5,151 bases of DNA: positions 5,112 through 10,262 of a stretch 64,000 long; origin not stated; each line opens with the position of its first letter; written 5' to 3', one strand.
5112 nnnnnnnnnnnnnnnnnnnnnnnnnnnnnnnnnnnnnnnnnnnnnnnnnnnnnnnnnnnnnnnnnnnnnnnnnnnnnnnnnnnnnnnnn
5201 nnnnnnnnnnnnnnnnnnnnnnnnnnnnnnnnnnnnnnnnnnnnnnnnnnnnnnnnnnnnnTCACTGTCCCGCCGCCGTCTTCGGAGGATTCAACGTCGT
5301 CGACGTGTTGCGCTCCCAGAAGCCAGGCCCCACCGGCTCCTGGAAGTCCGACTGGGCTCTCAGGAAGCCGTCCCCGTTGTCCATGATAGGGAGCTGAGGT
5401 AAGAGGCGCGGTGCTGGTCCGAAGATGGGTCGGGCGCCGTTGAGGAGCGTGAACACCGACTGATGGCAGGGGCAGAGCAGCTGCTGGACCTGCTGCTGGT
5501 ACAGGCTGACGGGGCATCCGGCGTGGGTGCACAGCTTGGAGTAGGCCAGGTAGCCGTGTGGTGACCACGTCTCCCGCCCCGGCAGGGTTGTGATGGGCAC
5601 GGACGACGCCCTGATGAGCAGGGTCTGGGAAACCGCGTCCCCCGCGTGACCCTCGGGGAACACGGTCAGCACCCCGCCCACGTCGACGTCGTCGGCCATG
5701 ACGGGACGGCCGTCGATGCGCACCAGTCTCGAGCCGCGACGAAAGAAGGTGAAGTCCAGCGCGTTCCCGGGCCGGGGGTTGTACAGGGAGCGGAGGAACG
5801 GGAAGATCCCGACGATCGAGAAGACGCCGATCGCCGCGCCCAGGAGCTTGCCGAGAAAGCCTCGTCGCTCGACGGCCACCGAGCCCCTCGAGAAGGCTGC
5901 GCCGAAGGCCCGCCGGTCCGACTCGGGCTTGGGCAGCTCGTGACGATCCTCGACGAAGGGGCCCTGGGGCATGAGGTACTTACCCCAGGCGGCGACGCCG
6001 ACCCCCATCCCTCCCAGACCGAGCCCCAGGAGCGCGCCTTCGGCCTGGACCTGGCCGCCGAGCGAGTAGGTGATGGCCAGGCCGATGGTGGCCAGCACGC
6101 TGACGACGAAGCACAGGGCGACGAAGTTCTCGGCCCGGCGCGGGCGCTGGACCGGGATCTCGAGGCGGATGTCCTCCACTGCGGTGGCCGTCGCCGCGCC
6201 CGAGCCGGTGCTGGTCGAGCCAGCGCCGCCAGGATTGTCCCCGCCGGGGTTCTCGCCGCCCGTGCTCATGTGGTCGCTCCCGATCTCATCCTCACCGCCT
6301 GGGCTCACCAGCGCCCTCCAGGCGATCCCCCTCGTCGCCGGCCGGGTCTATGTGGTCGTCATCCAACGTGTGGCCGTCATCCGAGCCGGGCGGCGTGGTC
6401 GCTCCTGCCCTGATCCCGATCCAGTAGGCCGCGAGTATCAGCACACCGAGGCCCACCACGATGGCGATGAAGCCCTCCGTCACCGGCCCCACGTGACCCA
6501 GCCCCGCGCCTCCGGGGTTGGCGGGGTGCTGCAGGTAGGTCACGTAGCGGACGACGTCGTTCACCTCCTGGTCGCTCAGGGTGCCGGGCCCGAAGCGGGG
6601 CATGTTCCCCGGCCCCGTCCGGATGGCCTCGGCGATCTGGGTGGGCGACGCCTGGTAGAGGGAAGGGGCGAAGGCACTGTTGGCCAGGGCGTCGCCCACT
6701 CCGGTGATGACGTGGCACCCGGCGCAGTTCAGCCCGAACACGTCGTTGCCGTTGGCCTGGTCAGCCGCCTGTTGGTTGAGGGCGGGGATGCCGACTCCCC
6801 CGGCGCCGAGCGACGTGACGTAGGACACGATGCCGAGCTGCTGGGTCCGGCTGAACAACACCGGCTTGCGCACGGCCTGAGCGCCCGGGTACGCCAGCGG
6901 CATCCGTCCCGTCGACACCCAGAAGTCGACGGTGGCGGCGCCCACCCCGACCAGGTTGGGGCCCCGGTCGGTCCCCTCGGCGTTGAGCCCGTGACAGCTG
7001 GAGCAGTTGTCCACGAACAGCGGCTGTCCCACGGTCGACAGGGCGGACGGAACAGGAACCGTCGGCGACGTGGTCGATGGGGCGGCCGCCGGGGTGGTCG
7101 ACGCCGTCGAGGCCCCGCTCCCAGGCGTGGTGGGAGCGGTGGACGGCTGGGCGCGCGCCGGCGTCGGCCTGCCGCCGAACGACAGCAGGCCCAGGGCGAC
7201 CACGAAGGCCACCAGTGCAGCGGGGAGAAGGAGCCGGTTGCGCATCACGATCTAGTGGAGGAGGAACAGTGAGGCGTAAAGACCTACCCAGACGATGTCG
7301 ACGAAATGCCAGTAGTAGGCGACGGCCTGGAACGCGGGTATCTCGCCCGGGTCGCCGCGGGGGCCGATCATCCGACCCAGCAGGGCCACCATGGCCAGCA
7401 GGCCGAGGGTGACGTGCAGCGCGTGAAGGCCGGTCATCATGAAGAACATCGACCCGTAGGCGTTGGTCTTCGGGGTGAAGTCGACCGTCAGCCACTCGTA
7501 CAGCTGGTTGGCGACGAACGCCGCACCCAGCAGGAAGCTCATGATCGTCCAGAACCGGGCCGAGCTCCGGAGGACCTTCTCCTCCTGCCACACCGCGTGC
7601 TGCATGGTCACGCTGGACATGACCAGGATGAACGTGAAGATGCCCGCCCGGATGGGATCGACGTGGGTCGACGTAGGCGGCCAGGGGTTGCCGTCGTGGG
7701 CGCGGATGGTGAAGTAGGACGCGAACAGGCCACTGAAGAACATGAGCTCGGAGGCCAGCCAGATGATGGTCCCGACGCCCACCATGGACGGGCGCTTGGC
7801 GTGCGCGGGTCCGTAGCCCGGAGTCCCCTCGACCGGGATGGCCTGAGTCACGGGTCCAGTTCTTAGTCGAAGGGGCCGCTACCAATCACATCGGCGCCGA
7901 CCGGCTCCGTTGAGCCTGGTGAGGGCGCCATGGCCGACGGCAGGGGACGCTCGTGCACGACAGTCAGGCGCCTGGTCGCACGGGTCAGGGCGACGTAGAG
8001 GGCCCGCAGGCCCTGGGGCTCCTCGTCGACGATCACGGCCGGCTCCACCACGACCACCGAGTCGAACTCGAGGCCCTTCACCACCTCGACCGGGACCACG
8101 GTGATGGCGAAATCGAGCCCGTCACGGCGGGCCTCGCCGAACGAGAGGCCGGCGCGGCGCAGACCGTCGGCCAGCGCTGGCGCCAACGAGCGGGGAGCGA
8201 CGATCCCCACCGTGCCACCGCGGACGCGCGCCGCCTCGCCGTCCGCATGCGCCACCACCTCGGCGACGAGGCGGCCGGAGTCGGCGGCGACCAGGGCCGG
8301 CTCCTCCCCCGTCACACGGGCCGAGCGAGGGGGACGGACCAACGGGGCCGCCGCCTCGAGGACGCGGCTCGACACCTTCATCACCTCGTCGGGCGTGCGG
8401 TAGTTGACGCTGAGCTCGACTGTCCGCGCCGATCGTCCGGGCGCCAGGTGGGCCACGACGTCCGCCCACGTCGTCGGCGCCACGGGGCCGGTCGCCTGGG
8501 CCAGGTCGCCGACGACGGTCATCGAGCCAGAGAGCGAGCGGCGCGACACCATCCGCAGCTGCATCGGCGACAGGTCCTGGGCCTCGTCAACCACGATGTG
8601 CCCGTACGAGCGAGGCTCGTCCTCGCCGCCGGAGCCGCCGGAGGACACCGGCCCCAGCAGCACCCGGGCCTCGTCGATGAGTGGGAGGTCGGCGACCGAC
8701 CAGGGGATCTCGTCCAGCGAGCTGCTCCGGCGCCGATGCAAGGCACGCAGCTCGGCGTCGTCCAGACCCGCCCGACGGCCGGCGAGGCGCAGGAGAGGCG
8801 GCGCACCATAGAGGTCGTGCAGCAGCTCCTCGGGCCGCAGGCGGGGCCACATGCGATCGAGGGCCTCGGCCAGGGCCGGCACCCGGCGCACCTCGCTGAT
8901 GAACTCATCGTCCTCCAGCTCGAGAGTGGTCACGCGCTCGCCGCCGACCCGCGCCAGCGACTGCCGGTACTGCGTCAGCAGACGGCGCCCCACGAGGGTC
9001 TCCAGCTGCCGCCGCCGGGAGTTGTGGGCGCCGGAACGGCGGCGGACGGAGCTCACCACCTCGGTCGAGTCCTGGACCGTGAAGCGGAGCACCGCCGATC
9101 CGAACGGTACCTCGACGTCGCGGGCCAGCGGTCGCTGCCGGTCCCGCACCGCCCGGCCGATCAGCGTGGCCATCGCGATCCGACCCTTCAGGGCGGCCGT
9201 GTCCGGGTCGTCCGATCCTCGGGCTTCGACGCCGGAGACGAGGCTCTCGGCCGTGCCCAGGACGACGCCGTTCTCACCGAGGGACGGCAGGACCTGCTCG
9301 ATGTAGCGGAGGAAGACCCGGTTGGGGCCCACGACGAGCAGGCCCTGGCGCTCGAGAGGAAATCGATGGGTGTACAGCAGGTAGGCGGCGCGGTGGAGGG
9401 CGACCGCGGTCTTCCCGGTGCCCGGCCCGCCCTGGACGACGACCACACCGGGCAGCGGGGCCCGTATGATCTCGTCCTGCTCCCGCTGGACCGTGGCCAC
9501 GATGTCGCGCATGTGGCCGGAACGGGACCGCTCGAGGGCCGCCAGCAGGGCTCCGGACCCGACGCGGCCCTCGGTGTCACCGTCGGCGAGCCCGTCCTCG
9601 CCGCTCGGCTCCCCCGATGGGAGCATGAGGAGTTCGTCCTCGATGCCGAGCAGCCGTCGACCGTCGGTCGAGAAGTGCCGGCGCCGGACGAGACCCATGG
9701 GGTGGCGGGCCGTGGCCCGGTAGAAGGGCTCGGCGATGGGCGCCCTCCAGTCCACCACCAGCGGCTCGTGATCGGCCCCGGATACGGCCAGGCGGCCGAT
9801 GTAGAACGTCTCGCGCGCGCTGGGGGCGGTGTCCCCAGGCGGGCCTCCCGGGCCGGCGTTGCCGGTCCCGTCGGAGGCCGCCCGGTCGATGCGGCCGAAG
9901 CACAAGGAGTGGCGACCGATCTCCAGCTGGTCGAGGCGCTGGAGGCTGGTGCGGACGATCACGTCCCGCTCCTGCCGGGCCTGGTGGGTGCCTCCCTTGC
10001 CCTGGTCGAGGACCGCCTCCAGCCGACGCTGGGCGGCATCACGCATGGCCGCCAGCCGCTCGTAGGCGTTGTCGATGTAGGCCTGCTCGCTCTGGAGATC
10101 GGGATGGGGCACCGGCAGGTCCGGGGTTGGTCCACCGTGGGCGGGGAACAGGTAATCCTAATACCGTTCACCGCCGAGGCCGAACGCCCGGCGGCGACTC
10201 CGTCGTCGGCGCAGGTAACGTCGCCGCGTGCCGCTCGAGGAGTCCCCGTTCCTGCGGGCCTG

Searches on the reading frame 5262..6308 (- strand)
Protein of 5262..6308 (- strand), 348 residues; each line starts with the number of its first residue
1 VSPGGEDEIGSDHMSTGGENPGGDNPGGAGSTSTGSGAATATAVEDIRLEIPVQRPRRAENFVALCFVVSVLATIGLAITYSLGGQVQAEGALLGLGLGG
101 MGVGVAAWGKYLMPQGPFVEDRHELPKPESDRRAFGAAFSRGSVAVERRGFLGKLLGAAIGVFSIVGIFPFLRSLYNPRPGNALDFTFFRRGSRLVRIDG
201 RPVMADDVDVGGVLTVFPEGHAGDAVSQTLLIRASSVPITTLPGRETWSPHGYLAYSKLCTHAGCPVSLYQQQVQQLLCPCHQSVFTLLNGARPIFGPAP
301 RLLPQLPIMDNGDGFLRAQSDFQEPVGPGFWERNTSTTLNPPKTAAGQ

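Call 42: search_protein_families(library=pfam, proteins=[window:5262-6308:-], max_evalue=0.001)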
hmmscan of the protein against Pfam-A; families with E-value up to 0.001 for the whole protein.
window:5262-6308:- (348 aa): 2 families
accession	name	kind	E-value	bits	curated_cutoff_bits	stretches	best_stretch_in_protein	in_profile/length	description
PF19297.4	QcrA_N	-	1.3e-13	51.3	27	1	91-178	100-190/222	QcrA subunit N-terminal region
PF00355.32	Rieske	-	2.5e-06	27.7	20.3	1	253-301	36-82/88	Rieske [2Fe-2S] domain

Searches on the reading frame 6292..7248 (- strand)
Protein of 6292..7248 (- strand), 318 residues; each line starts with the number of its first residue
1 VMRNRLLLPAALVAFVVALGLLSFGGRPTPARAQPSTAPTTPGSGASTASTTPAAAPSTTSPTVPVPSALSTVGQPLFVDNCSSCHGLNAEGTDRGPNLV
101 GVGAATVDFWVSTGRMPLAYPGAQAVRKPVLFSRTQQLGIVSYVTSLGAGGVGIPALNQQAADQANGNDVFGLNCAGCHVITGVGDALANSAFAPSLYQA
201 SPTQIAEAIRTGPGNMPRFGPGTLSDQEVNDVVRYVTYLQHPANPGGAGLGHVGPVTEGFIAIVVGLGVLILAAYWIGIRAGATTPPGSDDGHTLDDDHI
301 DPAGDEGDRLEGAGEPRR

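Call 42: search_protein_families(library=pfam, proteins=[window:6292-7248:-], max_evalue=0.001)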
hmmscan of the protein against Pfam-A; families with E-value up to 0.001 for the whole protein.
window:6292-7248:- (318 aa): 2 families
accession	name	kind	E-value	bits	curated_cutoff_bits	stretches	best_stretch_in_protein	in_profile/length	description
PF13442.11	Cytochrome_CBB3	-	2.1e-19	70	27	1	163-236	2-68/68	Cytochrome C oxidase, cbb3-type, subunit III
PF00034.26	Cytochrom_C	-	1.2e-14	55.8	21.3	2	165-239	2-89/90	Cytochrome c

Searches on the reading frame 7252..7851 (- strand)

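Call 42: search_protein_families(library=pfam, proteins=[window:7252-7851:-], max_evalue=0.001)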
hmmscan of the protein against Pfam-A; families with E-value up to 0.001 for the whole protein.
window:7252-7851:- (199 aa): 1 family
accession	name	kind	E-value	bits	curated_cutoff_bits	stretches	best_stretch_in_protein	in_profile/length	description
PF00510.24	COX3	-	1.5e-26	94.3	23.8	1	25-196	77-254/258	Cytochrome c oxidase subunit III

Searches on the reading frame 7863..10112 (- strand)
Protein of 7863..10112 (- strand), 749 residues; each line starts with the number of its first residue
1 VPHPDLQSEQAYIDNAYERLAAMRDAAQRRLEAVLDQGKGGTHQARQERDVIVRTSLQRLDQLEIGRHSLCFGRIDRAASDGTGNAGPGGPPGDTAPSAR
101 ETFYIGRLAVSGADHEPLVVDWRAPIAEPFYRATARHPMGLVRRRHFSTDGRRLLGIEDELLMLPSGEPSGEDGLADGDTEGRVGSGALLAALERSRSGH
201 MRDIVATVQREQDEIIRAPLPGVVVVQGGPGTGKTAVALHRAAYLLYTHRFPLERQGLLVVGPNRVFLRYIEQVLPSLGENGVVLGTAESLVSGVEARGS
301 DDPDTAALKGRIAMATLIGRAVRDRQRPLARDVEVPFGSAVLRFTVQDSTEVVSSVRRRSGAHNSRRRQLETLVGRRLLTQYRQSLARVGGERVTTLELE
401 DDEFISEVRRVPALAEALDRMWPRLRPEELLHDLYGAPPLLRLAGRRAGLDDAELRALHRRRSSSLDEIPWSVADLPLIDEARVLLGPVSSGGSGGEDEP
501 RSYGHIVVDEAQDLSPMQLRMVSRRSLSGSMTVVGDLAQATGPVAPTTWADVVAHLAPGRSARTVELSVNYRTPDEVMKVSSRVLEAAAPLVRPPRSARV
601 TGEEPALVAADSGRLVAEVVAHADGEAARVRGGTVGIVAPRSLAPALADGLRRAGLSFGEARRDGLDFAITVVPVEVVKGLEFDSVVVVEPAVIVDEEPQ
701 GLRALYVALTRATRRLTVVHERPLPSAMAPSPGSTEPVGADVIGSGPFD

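Call 42: search_protein_families(library=pfam, proteins=[window:7863-10112:-], max_evalue=0.001)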
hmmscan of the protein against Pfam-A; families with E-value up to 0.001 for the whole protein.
window:7863-10112:- (749 aa): 8 families
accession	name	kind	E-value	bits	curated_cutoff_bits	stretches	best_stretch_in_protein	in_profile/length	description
PF00580.27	UvrD-helicase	-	2.7e-11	44.1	23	2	210-252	3-44/271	UvrD/REP helicase N-terminal domain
PF13245.12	AAA_19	-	3.7e-09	37.3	25.1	0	214-256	3-42/134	AAA domain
PF13538.12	UvrD_C_2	-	4e-08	33.5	27.4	1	671-719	3-52/52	UvrD-like helicase C-terminal domain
PF01443.25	Viral_helicase1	-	8.7e-07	29.4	21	0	671-719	178-227/228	Viral superfamily 1 RNA helicase core domain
PF02562.22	PhoH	-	4.2e-06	26.8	27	0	505-553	122-172/205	PhoH-like protein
PF13361.12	UvrD_C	-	6e-06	26.4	25.6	1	647-719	264-346/350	UvrD-like helicase C-terminal domain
PF13604.12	AAA_30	-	0.00034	20.8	27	0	210-237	4-34/191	AAA domain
PF09848.15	SLFN-g3_helicase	-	0.0007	19.4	24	0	223-249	3-26/354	Schlafen group 3, DNA/RNA helicase domain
